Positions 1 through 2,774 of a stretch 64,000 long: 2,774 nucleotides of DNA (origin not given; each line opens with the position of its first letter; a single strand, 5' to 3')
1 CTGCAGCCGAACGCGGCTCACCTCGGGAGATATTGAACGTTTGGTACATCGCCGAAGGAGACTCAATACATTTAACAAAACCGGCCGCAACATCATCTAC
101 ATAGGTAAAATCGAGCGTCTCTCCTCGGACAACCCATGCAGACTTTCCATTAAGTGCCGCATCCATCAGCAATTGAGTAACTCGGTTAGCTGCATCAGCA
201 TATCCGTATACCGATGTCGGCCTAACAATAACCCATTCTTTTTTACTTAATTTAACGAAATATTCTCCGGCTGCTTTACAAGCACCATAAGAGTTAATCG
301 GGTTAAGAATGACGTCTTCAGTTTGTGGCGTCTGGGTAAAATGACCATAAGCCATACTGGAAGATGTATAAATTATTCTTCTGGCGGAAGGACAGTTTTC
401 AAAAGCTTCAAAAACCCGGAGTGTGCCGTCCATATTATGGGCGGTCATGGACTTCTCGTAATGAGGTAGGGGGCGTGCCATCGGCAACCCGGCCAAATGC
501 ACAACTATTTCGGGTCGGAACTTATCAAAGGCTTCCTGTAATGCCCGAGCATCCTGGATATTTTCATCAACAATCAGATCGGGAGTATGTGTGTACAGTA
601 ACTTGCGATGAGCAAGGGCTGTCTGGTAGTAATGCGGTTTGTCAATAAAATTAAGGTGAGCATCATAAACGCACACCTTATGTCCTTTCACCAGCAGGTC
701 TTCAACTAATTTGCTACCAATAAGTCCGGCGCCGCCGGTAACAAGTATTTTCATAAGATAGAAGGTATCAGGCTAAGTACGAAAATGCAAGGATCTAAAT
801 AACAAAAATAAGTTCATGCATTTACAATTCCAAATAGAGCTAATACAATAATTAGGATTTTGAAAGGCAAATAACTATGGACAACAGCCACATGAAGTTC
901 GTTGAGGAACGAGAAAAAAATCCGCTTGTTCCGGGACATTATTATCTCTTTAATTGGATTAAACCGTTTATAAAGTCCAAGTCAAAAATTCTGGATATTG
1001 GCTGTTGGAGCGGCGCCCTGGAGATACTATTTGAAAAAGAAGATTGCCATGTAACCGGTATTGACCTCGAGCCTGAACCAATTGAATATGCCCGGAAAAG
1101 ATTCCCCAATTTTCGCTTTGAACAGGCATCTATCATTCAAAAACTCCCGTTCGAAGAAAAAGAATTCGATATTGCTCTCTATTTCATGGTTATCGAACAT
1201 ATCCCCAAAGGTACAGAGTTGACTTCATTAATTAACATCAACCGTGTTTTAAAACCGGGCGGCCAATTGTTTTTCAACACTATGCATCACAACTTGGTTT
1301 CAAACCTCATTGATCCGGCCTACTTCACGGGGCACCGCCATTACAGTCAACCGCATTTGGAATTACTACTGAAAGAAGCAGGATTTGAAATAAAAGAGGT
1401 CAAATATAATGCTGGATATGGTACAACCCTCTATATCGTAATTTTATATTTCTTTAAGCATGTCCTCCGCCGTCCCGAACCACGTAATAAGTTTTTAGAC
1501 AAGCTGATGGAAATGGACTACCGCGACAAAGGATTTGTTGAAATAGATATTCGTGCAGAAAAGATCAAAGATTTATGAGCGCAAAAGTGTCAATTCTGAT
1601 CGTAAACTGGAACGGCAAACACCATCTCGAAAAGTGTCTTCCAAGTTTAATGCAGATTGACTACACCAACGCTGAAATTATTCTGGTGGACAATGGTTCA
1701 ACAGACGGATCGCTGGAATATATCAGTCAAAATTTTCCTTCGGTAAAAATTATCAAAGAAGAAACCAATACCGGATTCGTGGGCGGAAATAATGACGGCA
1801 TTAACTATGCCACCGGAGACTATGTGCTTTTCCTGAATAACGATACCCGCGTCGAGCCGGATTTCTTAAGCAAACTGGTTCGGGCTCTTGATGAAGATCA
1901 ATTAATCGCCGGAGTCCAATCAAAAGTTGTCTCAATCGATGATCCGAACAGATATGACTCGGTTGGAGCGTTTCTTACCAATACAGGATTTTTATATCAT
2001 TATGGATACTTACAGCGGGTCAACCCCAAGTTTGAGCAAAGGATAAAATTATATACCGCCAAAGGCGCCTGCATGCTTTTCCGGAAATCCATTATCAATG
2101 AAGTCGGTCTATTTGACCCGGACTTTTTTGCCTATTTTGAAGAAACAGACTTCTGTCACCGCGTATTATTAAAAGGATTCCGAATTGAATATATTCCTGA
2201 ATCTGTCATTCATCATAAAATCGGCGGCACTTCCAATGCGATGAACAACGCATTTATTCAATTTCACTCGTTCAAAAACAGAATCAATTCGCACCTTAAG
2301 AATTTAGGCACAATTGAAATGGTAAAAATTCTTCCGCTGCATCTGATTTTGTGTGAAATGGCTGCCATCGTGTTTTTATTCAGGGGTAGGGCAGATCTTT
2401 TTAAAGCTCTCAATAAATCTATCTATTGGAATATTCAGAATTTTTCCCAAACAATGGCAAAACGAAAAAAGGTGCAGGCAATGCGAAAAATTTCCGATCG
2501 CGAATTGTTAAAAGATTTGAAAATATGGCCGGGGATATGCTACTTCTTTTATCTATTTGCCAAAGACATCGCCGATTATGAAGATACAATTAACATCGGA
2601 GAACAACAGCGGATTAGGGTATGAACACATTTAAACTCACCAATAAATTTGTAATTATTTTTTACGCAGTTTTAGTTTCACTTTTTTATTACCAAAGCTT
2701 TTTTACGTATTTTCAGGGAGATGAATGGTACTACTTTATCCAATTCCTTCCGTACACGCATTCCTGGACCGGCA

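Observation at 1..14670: Operon for a 4-acetamido-4,6-dideoxyhexose glycan with five GT-C/YfhO-like membrane glycosyltransferases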

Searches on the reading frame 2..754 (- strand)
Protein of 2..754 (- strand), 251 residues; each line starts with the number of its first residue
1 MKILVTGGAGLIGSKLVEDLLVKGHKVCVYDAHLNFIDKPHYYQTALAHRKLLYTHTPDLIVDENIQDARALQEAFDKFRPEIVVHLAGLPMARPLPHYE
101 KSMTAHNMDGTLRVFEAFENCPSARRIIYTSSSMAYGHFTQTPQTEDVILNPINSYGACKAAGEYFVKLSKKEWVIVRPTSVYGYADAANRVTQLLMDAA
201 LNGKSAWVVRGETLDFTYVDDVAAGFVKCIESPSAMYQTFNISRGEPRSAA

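Call 9: search_protein_families(library=pfam, proteins=[window:2-754:-], max_evalue=0.01)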
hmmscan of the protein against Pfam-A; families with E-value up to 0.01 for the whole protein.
window:2-754:- (251 aa): 9 families
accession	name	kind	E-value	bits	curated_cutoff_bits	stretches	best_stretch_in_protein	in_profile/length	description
PF01370.27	Epimerase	-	7.1e-36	124.3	20.9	1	3-242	1-239/240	NAD dependent epimerase/dehydratase family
PF16363.11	GDP_Man_Dehyd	-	2e-26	93.7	27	1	4-245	1-250/332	GDP-mannose 4,6 dehydratase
PF04321.23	RmlD_sub_bind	-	1.6e-22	80.4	27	1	1-235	1-202/287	RmlD substrate binding domain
PF01073.25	3Beta_HSD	-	4.8e-13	49.2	22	1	4-227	1-226/280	3-beta hydroxysteroid dehydrogenase/isomerase family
PF02719.21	Polysacc_synt_2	-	4.7e-10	39.6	20.2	1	3-169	1-151/293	Polysaccharide biosynthesis protein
PF07993.18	NAD_binding_4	-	5.7e-09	35.9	20.1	1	83-223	91-255/258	Male sterility protein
PF13460.12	NAD_binding_10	-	4.8e-06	27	27.2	1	7-183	1-147/184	NAD(P)H-binding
PF00106.31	adh_short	-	0.00035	20.5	26.6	1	3-174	3-167/195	short chain dehydrogenase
PF08659.16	KR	-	0.00054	20.4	22.6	1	3-142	3-147/180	KR domain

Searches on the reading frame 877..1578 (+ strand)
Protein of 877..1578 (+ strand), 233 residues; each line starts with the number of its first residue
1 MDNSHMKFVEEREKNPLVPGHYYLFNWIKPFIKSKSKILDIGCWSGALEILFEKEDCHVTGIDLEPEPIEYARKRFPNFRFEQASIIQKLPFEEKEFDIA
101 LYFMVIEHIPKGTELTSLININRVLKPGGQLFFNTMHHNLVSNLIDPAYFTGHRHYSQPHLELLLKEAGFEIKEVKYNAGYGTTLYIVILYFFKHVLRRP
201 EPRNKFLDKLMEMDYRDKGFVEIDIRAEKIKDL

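Call 3: search_protein_families(library=pfam, proteins=[window:877-1578:+], max_evalue=0.01)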
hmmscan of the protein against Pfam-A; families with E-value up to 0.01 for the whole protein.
window:877-1578:+ (233 aa): 11 families
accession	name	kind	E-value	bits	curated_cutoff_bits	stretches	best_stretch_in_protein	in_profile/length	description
PF13649.12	Methyltransf_25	-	1.7e-17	64.3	27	1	38-129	1-97/97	Methyltransferase domain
PF13489.12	Methyltransf_23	-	2.6e-17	63.5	27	1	30-173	18-162/164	Methyltransferase domain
PF08241.18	Methyltransf_11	-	7.3e-17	62.2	21.2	1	39-133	1-95/95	Methyltransferase domain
PF13847.12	Methyltransf_31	-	3.3e-16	59.7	27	1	32-137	1-113/145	Methyltransferase domain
PF08242.18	Methyltransf_12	-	2.9e-13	50.8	30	1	39-131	1-98/98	Methyltransferase domain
PF01209.24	Ubie_methyltran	-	5.2e-06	26.4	20.1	1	33-138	46-156/233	ubiE/COQ5 methyltransferase family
PF02353.26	CMAS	-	6.4e-06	26.1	27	1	34-184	62-225/273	Mycolic acid cyclopropane synthetase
PF05401.17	NodS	-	0.00015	22.1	24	1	36-138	45-149/201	Nodulation protein S (NodS)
PF05148.21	Methyltransf_8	-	0.0026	18.1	27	1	7-137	47-160/219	Hypothetical methyltransferase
PF07021.18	MetW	-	0.0034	17.5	21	1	25-72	4-52/193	Methionine biosynthesis protein MetW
PF05175.20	MTS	-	0.0048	17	23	0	34-97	31-99/170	Methyltransferase small domain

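Call 7: search_protein_families(library=ncbifam, proteins=[window:877-1578:+], max_evalue=0.01)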
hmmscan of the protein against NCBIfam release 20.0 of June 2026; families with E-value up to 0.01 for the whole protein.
window:877-1578:+ (233 aa): 43 families (the best 25 are shown)
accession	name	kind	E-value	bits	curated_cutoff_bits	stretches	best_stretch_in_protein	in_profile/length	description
TIGR01983.1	UbiG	equivalog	2.2e-14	53.3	102.95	1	6-144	30-162/228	bifunctional 2-polyprenyl-6-hydroxyphenol methylase/3-demethylubiquinol 3-O-methyltransferase UbiG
NF043040.1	corrin_prot_MT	hypoth_equivalog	3.9e-14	52.6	180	1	32-132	39-146/216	corrinoid protein-associated methyltransferase CpaM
NF045667.1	MTase_DVU1556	equivalog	2e-13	50.3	155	1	33-173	21-163/213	DVU_1556 family methyltransferase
NF007610.0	PRK10258.1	equivalog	1.8e-10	40.6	342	1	35-144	43-149/251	malonyl-ACP O-methyltransferase BioC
NF041536.1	ArsM_DUF2284_UU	exception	3.8e-10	38.7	575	1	32-134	74-181/459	arsenite methyltransferase/DUF2284 domain selenoprotein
NF001244.0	PRK00216.1-5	equivalog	4.3e-10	39.3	216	1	27-139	43-159/236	bifunctional demethylmenaquinone methyltransferase/2-methoxy-6-polyprenyl-1,4-benzoquinol methylase UbiE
TIGR01934.1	MenG_MenH_UbiE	subfamily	2.2e-09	37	158.35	1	33-134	38-142/223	ubiquinone/menaquinone biosynthesis methyltransferase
NF041537.1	ArsM_AhpD_UU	exception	1.9e-08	33.5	510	1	32-136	74-183/345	arsenite methyltransferase/AhpD domain selenoprotein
NF008300.0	PRK11088.1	equivalog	2.8e-08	33.6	303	1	33-155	84-201/272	23S rRNA (guanine(745)-N(1))-methyltransferase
TIGR02072.1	BioC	equivalog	5e-08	33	184.95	1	24-170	23-171/244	malonyl-ACP O-methyltransferase BioC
NF047649.1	MTase_UXPK_star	exception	1.2e-07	31.1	460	1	35-137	78-185/283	methyltransferase/UXPK-star double selenoprotein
NF045823.1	PthPhpthDimycoMt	equivalog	6e-07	28.9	300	1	56-137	90-170/256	phthiotriol/phenolphthiotriol dimycocerosates methyltransferase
NF045825.1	FAmtase_mtf2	equivalog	1.3e-06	27.9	400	1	37-138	61-163/248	fatty-acid O-methyltransferase Mtf2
NF002463.0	PRK01683.1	equivalog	1.8e-06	27.8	297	1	33-120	30-121/258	trans-aconitate 2-methyltransferase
NF011529.0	PRK14968.1-3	equivalog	3.5e-06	26.6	162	1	33-101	33-103/198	putative methyltransferase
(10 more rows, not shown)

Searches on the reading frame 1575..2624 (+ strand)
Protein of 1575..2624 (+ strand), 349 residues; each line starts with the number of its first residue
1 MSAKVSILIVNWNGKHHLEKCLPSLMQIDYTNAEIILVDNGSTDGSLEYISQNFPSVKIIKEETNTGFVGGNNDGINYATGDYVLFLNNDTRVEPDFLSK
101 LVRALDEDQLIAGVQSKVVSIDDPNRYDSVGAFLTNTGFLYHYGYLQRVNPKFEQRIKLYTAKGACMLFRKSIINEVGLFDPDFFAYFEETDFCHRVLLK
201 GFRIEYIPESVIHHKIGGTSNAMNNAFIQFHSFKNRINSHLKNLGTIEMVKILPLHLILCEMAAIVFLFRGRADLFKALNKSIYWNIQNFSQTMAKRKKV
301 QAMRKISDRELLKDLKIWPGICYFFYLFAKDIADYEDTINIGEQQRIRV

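Call 3: search_protein_families(library=pfam, proteins=[window:1575-2624:+], max_evalue=0.01)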
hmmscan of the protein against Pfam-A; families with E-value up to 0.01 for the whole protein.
window:1575-2624:+ (349 aa): 5 families
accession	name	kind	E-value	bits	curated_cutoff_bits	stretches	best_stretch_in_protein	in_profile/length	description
PF00535.33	Glycos_transf_2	-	1.2e-29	103.9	23.3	1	6-177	1-167/168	Glycosyl transferase family 2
PF13641.12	Glyco_tranf_2_3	-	8.3e-20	72.2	27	1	5-215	3-212/230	Glycosyltransferase like family 2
PF13632.12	Glyco_trans_2_3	-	5.6e-14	52.9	27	1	83-219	1-128/198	Glycosyl transferase family group 2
PF10111.15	Glyco_tranf_2_2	-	8.3e-10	39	27.3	1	8-215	5-217/276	Glycosyltransferase like family 2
PF13506.12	Glyco_transf_21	-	1.3e-05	25.1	21.7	1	75-181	25-121/174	Glycosyl transferase family 21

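Call 7: search_protein_families(library=ncbifam, proteins=[window:1575-2624:+], max_evalue=0.01)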
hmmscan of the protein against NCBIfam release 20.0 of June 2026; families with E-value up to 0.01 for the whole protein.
window:1575-2624:+ (349 aa): 25 families
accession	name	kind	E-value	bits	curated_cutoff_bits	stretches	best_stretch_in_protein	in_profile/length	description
TIGR03937.1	PgaC_IcaA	equivalog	1.2e-20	73.9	422.3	1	4-213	46-249/407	poly-beta-1,6-N-acetyl-D-glucosamine synthase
NF007482.0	PRK10073.1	equivalog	3.3e-20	72.4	423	1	3-116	6-122/334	glycosyltransferase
TIGR03965.1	mycofact_glyco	equivalog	5.5e-20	71.7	280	1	3-215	74-281/467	mycofactocin biosynthesis glycosyltransferase MftF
NF038299.1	EPS_HpsN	equivalog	2.1e-18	66.4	425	1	4-262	2-271/317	hormogonium polysaccharide biosynthesis glycosyltransferase HpsN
TIGR01556.1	rhamnosyltran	subfamily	1e-17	64.2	200.55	1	25-222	14-208/281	rhamnosyltransferase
TIGR04283.1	glyco_like_mftF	equivalog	3.2e-16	59.6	182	1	5-212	1-183/221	TIGR04283 family arsenosugar biosynthesis glycosyltransferase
NF041875.1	EPS_EpsD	equivalog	2.7e-15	56.6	370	1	5-216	1-208/325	exopolysaccharide biosynthesis glycosyltransferase EpsD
TIGR03111.1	glyc2_xrt_Gpos1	hypoth_equivalog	2.6e-13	49.6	363.95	1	4-192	50-243/439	TIGR03111 family XrtG-associated glycosyltransferase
NF041394.1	GtaseAglG_Halo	equivalog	3.5e-12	46.2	440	1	4-216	2-217/304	glucosyl-dolichyl phosphate glucuronosyltransferase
NF050050.1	ProtGlycPglI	equivalog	6.7e-12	45.4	500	1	3-107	2-110/306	GalNAc(5)-diNAcBac-PP-undecaprenol beta-1,3-glucosyltransferase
NF047683.1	TeichurnBiosyTuaG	equivalog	2.2e-10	40.6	400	1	3-109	6-115/252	teichuronic acid biosynthesis protein TuaG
NF053739.1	GlytfEpsEBac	equivalog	4.9e-10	38.8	450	1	4-123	2-125/265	glycosyltransferase EpsE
TIGR04195.1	S_glycosyl_SunS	equivalog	3.4e-09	36.1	350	1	7-91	61-142/421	SunS family peptide S-glycosyltransferase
TIGR04242.1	nodulat_NodC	equivalog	9.9e-09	34.6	550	1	5-213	50-263/395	chitooligosaccharide synthase NodC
NF045692.1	OglycostaseCruG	equivalog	2.6e-08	33.2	600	1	3-207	41-248/386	2'-O-glycosyltransferase CruG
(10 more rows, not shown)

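Call 35: search_solved_structures(query=window:1575-2624:+, max_evalue=0.001)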
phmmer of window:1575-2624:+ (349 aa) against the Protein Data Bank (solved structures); distinct sequences matched with E-value up to 0.001: 23.
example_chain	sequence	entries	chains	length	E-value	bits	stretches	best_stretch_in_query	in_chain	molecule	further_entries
5hea_A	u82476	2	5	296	1.9e-14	56.7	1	5-108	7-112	Putative glycosyltransferase (GalT1)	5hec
2z86_A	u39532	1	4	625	3.8e-10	42.5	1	5-122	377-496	Chondroitin synthase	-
2z87_A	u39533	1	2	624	3.9e-10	42.5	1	5-122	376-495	Chondroitin synthase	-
3bcv_A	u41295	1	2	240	5e-10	42.1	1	3-100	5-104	Putative glycosyltransferase protein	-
6p61_A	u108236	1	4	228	1.2e-09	41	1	4-122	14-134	Glycosyltransferase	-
5tze_C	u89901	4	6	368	2.2e-08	36.7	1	4-108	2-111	Glycosyl transferase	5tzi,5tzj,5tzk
5tz8_A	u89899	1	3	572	7.7e-08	35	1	4-108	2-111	Glycosyl transferase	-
7msp_A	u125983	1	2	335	4.1e-07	32.6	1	9-101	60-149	SPbeta prophage-derived glycosyltransferase SunS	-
7msn_A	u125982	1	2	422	4.5e-07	32.4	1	9-101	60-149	SPbeta prophage-derived glycosyltransferase SunS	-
8vh7_A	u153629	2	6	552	4.6e-06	29.1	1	4-103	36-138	Heparosan synthase B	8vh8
8viw_A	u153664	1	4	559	4.7e-06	29.1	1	4-103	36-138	Heparosan synthase B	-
9jma_A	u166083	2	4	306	5.4e-06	28.9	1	5-103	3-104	GalNAc(5)-diNAcBac-PP-undecaprenol beta-1,3-glucosyltransferase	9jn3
1h7l_A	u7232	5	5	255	1.3e-05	27.7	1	4-109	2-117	SPORE COAT POLYSACCHARIDE BIOSYNTHESIS PROTEIN SPSA | PROTEIN (SPORE COAT POLYSACCHARIDE BIOSYNTHESIS PROTEIN SPSA)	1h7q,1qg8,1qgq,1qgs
9omm_A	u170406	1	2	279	1.5e-05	27.5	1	5-103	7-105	Glycosyltransferase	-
9omj_A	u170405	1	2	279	1.5e-05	27.4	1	5-103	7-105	Glycosyltransferase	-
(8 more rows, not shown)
